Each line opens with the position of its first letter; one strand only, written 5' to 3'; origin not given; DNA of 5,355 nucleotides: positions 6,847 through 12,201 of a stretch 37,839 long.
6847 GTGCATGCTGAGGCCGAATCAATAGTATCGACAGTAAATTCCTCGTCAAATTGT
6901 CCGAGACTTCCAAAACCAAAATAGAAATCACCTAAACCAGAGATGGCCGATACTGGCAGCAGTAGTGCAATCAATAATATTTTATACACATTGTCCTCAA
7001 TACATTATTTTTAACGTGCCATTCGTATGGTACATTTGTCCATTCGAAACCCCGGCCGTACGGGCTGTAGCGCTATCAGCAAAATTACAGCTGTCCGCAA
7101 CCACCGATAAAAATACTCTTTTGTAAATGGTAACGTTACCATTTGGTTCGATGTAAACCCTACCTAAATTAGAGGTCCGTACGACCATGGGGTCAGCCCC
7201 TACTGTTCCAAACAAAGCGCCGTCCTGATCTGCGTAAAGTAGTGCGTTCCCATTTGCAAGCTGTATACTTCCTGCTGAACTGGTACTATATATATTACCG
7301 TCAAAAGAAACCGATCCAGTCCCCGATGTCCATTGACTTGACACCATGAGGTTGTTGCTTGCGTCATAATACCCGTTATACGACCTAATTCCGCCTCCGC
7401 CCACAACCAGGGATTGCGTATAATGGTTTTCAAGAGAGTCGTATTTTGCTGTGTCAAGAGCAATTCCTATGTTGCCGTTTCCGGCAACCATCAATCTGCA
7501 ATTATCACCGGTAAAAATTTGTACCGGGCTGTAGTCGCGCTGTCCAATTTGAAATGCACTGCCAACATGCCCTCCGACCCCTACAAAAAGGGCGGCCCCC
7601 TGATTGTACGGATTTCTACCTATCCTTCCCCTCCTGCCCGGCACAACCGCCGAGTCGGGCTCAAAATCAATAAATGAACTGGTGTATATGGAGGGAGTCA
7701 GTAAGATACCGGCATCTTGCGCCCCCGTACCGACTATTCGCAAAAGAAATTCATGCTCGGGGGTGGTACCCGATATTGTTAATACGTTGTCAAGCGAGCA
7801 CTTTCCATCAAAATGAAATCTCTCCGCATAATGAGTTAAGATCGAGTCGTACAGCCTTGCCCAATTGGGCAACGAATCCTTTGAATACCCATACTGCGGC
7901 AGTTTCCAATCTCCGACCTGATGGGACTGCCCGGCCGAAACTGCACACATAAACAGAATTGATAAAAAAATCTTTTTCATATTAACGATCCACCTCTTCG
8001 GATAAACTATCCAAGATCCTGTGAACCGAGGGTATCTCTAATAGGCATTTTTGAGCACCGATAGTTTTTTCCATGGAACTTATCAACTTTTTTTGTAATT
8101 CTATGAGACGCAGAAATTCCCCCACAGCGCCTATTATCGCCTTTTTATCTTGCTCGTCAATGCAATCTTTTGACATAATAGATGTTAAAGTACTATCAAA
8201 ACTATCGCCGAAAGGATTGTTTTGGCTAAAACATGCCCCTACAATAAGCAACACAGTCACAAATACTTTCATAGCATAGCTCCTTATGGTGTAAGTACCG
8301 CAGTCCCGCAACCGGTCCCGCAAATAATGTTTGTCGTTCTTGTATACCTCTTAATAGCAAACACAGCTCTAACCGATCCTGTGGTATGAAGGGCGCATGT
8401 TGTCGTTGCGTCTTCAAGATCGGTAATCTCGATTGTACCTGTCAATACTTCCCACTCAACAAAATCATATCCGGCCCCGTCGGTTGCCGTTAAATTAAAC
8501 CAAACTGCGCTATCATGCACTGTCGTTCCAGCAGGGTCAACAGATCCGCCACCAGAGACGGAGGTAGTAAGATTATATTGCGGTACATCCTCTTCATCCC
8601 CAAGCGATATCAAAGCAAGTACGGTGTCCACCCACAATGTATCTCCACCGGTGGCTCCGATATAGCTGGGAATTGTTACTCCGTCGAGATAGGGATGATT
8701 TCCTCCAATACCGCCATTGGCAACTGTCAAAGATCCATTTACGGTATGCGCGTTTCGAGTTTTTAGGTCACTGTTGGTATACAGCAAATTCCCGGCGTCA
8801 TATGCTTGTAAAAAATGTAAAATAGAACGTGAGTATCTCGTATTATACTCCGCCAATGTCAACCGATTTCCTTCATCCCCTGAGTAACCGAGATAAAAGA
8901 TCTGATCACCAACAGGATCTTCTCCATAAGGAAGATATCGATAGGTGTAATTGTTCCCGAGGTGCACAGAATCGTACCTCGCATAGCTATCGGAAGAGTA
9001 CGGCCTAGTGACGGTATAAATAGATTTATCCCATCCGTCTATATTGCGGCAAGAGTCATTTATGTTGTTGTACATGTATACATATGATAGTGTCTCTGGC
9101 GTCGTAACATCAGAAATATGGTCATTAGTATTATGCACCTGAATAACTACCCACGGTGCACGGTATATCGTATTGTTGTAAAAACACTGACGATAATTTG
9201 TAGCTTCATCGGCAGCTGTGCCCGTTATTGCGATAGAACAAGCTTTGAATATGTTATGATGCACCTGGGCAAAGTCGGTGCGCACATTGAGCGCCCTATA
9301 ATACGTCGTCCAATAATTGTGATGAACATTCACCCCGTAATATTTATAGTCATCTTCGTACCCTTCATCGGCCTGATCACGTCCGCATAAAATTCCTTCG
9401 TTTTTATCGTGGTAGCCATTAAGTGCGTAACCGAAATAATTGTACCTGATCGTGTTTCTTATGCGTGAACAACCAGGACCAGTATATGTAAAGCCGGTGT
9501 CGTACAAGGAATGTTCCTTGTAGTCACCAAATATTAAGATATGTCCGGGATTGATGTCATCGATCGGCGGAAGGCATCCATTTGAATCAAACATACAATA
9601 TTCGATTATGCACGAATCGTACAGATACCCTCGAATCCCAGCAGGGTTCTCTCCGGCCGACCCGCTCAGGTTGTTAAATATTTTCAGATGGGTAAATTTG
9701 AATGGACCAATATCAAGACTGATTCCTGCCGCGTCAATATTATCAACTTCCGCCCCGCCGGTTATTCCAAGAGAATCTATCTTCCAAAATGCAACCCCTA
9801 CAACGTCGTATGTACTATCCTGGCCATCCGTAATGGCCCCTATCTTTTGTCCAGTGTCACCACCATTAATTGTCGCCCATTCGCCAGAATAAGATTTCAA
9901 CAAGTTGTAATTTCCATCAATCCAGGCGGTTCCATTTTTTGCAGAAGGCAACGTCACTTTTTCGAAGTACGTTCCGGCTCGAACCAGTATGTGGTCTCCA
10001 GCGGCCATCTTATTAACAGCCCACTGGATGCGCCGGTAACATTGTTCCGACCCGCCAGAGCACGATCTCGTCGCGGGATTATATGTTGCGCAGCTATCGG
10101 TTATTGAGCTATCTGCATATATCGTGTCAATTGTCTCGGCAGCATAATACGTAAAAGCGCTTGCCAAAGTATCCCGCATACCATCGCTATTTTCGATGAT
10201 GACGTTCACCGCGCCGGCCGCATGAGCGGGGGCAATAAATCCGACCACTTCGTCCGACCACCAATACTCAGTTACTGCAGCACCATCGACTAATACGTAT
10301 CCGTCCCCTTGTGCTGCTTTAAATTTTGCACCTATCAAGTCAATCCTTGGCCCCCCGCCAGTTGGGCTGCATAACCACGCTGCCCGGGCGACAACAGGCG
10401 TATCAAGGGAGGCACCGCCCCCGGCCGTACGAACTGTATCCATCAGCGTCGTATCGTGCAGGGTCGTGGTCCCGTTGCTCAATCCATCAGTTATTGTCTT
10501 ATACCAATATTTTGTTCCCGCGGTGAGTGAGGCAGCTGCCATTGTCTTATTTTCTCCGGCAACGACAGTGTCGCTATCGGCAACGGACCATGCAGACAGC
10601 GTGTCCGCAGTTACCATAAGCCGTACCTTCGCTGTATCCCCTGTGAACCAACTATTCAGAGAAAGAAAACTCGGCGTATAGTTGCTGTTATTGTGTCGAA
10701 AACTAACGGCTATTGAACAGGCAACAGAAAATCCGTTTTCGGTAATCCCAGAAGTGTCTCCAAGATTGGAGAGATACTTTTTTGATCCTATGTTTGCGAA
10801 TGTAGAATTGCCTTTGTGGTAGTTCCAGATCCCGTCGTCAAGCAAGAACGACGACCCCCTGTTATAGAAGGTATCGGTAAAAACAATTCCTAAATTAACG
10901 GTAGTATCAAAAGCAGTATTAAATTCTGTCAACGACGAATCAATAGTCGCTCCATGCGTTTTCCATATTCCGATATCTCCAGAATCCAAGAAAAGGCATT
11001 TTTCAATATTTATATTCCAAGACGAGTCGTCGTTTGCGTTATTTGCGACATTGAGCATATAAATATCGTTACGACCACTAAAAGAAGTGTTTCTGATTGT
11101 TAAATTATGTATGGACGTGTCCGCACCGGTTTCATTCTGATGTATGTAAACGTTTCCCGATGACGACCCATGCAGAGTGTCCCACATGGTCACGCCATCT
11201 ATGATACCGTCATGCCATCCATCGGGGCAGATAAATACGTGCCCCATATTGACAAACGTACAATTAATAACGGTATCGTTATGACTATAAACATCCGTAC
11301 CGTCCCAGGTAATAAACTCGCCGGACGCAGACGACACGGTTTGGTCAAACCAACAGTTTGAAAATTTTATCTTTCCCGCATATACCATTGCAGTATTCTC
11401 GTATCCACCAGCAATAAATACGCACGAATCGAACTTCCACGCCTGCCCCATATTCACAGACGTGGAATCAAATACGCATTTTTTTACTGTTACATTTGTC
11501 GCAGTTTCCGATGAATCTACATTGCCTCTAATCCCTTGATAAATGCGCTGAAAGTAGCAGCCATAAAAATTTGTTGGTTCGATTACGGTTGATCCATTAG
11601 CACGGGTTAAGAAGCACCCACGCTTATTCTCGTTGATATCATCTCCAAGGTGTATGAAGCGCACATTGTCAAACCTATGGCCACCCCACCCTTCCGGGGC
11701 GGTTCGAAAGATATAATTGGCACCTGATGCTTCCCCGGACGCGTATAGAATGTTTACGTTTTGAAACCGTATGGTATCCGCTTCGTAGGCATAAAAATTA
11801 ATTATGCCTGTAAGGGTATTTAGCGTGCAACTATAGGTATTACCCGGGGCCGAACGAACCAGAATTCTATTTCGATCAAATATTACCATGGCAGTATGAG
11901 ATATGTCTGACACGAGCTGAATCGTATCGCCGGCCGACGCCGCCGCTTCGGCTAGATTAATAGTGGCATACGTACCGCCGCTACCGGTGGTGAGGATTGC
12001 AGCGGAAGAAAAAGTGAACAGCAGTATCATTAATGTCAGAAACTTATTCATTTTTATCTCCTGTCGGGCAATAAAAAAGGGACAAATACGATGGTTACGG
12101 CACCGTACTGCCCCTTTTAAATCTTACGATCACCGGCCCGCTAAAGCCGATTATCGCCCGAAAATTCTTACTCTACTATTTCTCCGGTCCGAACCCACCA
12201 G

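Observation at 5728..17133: Six ORFs with Sec-type signal peptides embedded in, and translationally coupled to, the tail-fibre and lysis arm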

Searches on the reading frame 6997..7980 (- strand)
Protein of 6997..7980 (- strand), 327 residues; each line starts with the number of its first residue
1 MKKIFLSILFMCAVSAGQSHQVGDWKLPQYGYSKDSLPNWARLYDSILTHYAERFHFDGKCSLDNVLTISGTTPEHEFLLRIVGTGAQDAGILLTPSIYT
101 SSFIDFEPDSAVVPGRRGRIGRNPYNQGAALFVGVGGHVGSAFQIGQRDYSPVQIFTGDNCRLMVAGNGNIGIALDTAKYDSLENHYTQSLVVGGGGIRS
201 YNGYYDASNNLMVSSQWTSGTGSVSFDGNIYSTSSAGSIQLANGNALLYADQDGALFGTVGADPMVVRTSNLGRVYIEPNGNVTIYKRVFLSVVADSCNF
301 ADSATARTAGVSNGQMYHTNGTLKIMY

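Call 4: search_protein_families(library=pfam, proteins=[window:6997-7980:-], max_evalue=0.01)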
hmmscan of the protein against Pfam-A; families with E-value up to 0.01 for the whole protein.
window:6997-7980:- (327 aa): 0 families

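Call 5: search_protein_families(library=phrogs, proteins=[window:6997-7980:-], max_evalue=0.01)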
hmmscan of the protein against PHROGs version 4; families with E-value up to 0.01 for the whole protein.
window:6997-7980:- (327 aa): 0 families

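Call 37: find_related_loci(query=window:6997-7980:-, collection=viral_contigs, flank=10000)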
Query window:6997-7980:- (327 aa) in viral_contigs; peptide patterns used: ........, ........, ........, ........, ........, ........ (x = any residue, [..] = any of these).
3 stretches matched a pattern, but none encodes a relative of the query by tblastn (E <= 1e-3).

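Call 55: search_solved_structures(query=window:6997-7980:-, max_evalue=10)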
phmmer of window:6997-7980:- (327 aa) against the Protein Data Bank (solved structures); distinct sequences matched with E-value up to 10: 7.
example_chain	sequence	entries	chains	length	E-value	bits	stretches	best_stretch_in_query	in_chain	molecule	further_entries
11lt_H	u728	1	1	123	0.61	12.6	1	50-92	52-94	1E11 Fab heavy chain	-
1do0_A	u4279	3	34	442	2.4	10.7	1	236-310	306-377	PROTEIN (HEAT SHOCK LOCUS U) | ATP-dependent protease ATPase subunit HslU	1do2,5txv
1g4a_E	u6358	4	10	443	2.4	10.7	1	236-310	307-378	ATP-DEPENDENT HSL PROTEASE ATP-BINDING SUBUNIT HSLU | ATP-dependent protease ATPase subunit HslU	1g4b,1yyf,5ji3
5ji2_E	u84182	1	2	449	2.4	10.7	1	236-310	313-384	ATP-dependent protease ATPase subunit HslU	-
6pxi_E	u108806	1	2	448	2.4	10.7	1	236-310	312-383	ATP-dependent protease ATPase subunit HslU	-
6pxk_G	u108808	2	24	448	2.4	10.7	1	236-310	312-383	ATP-dependent protease ATPase subunit HslU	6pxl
1e94_E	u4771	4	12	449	2.4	10.7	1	236-310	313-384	HEAT SHOCK PROTEIN HSLU | HEAT SHOCK LOCUS HSLU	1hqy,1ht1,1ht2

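Call 59: find_homologous_proteins(query=window:6997-7980:-, max_evalue=0.001)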
Query window:6997-7980:- (327 aa): 3 proteins with E <= 0.001 among 3793 candidates.
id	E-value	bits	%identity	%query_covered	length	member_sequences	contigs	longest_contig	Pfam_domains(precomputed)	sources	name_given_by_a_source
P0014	1.6e-217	739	100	100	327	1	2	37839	-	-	-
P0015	7.0e-152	523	72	100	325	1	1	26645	-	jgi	jgi:hypothetical protein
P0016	3.4e-31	127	61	32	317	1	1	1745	-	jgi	jgi:hypothetical protein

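Call 61: find_encoding_contigs(protein=P0015, flank=10000, max_places=2)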
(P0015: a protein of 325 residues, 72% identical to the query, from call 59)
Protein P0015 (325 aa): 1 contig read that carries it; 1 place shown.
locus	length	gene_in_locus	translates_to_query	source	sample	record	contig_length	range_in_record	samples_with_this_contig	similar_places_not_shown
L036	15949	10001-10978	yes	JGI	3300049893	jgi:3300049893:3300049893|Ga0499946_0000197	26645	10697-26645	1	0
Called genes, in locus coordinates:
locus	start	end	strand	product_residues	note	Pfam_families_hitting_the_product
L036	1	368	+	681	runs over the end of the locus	PF16510:P22_portal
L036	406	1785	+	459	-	-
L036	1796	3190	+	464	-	-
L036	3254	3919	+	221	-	-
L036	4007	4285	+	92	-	-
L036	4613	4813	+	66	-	-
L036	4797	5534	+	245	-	-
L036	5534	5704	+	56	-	-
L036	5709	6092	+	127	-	-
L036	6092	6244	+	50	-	-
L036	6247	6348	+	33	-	-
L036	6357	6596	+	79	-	-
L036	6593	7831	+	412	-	-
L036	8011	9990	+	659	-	PF09479:Flg_new, PF18998:Flg_new_2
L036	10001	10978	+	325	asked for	-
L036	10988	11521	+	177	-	-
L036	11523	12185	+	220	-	-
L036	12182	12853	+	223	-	-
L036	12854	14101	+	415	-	PF01344:Kelch_1 (faint), PF24681:Kelch_KLHDC2_KLHL20_DRC7 (faint), PF13415:Beta-prop_FBX42 (faint), PF18911:PKD_4 (weak)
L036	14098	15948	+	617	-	?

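Call 86: search_protein_families(library=pfam, proteins=[L036:4797-5534:+, L036:6593-7831:+], max_evalue=0.05)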
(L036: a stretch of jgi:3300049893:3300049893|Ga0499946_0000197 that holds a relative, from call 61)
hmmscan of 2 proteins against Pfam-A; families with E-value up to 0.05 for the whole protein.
L036:4797-5534:+ (245 aa): 0 families

L036:6593-7831:+ (412 aa): 0 families

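Call 94: predict_structure(alignment_id=A4)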
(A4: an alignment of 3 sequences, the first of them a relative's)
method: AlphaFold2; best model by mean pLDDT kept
length: 327 residues; sequences in the alignment: 3
mean_pLDDT: 31.4   pTM: 0.17
mean pLDDT of the five models: 31.4, 30.6, 29.1, 28.4, 27.6
residues with pLDDT >= 90: 0; 70-90: 2; 50-70: 27; < 50: 298
segments of 3 or more residues with pLDDT < 50: 1-297
pLDDT, mean of each block of 10 residues (from residue 1): 40 30 30 31 38 32 25 27 28 31 28 26 28 26 24 21 26 27 25 26 30 26 26 29 29 28 30 32 30 38 67 54 54
secondary structure, 60 per line:
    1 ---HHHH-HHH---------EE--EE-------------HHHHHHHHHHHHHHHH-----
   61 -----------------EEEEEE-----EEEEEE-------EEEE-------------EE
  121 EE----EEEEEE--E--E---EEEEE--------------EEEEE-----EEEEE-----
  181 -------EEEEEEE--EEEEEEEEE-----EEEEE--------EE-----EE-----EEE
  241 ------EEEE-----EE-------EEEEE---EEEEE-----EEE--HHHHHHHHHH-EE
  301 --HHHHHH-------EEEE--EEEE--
elements in order: H4-7 H40-55 E78-83 E89-94 E102-105 E119-122 E127-132 E142-146 E161-165 E171-175 E188-194 E197-205 E211-215 E238-240 E247-250 E265-269 E273-277 E283-285 H288-297 H303-308 E316-319 E322-325
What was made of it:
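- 6997..7980 (-): SP5, 327 aa: orphan exported protein. Signal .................|QSH. The AF2 model failed (pLDDT 31, call 94).
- Tried and rejected: AF2 model of SP5: unusable (pLDDT 31, call 94).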

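Call 116: search_protein_families(library=ncbifam, proteins=[window:6997-7980:-], max_evalue=0.05)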
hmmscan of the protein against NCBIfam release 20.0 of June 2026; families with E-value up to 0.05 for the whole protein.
window:6997-7980:- (327 aa): 0 families

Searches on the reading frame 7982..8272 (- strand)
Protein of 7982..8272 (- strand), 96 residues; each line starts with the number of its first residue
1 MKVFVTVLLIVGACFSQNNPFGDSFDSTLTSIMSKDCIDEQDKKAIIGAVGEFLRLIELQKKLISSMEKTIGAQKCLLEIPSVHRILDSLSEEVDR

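Call 4: search_protein_families(library=pfam, proteins=[window:7982-8272:-], max_evalue=0.01)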
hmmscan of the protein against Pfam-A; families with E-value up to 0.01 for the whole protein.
window:7982-8272:- (96 aa): 0 families

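Call 5: search_protein_families(library=phrogs, proteins=[window:7982-8272:-], max_evalue=0.01)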
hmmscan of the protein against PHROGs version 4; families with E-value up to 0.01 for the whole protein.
window:7982-8272:- (96 aa): 0 families

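Call 116: search_protein_families(library=ncbifam, proteins=[window:7982-8272:-], max_evalue=0.05)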
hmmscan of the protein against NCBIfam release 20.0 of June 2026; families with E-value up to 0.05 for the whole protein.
window:7982-8272:- (96 aa): 0 families
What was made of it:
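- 7982..8272 (-): SP4, 96 aa: small exported protein. Either an SPase I site CFS|QNN (Q-rule) or a lipobox-like VGA|C with Cys14. No family hits (calls 4, 5, 116).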

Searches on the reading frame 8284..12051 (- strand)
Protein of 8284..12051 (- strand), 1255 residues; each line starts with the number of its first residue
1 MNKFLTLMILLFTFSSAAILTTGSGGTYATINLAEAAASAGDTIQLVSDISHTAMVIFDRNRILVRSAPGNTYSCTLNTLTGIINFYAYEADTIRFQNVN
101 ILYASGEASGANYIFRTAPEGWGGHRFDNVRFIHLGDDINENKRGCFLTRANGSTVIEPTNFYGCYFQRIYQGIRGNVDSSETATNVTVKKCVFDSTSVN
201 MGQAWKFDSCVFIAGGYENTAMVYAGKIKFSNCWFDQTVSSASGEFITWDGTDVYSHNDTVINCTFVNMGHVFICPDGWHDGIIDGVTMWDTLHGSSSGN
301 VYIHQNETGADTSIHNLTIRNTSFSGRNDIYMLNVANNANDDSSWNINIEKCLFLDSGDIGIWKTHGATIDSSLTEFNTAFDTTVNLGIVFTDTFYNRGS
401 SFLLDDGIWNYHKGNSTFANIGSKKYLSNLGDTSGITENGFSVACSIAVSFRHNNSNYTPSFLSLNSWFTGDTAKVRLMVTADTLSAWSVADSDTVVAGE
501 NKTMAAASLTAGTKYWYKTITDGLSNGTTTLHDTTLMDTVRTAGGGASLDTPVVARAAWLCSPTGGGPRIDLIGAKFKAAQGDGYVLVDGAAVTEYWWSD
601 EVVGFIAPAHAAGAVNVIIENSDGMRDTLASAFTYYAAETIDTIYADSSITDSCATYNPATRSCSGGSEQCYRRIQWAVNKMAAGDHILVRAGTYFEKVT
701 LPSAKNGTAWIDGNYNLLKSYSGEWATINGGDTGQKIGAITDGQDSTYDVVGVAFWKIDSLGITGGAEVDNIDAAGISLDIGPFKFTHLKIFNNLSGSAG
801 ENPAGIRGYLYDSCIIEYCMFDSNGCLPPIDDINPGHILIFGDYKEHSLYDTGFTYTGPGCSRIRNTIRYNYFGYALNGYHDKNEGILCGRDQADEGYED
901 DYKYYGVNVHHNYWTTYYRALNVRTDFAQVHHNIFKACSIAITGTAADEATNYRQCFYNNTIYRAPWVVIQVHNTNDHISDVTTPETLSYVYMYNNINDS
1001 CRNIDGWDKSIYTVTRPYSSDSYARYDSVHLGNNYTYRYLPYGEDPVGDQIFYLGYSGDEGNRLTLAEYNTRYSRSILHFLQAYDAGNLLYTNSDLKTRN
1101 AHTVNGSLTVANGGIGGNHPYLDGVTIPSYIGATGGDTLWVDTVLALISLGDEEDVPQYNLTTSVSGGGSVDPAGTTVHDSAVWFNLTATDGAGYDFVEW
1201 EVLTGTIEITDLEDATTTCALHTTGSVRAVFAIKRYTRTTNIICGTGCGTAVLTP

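Call 4: search_protein_families(library=pfam, proteins=[window:8284-12051:-], max_evalue=0.01)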
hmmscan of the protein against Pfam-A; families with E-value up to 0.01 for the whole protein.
window:8284-12051:- (1255 aa): 2 families
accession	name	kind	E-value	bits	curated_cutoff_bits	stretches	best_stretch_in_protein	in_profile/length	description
PF18998.6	Flg_new_2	-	9.9e-07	29.1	23.6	1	1159-1233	1-71/73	Divergent InlB B-repeat domain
PF01833.30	TIG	-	6.4e-06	26.5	20.9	1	562-634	11-83/84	IPT/TIG domain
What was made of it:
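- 8284..12051 (-): SP3, 1255 aa: giant exported protein with beta-helix-like repeats, a TIG domain and a C-terminal InlB B-repeat (Flg_new_2). Signal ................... Pfam TIG and Flg_new_2 (call 4).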

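Call 5: search_protein_families(library=phrogs, proteins=[window:8284-12051:-], max_evalue=0.01)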
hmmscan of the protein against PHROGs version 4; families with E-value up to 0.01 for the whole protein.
window:8284-12051:- (1255 aa): 0 families

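Call 31: search_dna_similar(query=window:8284-12051:-, collection=phages, mode=protein, max_rows=15, max_evalue=0.001)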
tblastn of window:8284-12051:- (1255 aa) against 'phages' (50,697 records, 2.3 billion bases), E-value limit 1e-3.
No match.

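Call 35: find_homologous_proteins(query=window:8284-12051:-, max_evalue=0.001)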
Query window:8284-12051:- (1255 aa): 1 proteins with E <= 0.001 among 8000 candidates.
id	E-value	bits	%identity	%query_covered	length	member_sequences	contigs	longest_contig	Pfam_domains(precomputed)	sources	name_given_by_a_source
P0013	0.0e+0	2917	100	100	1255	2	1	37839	PF01833.31,PF18998.7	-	-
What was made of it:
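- Tried and rejected: Word-based homologue search with SP3: returned only SP3 itself (call 35).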

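Call 54: search_solved_structures(query=window:8284-12051:-, max_evalue=1)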
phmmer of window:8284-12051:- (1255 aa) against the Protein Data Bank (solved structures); distinct sequences matched with E-value up to 1: 0.

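Call 116: search_protein_families(library=ncbifam, proteins=[window:8284-12051:-], max_evalue=0.05)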
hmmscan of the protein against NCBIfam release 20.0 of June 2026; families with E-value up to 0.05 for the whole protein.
window:8284-12051:- (1255 aa): 0 families
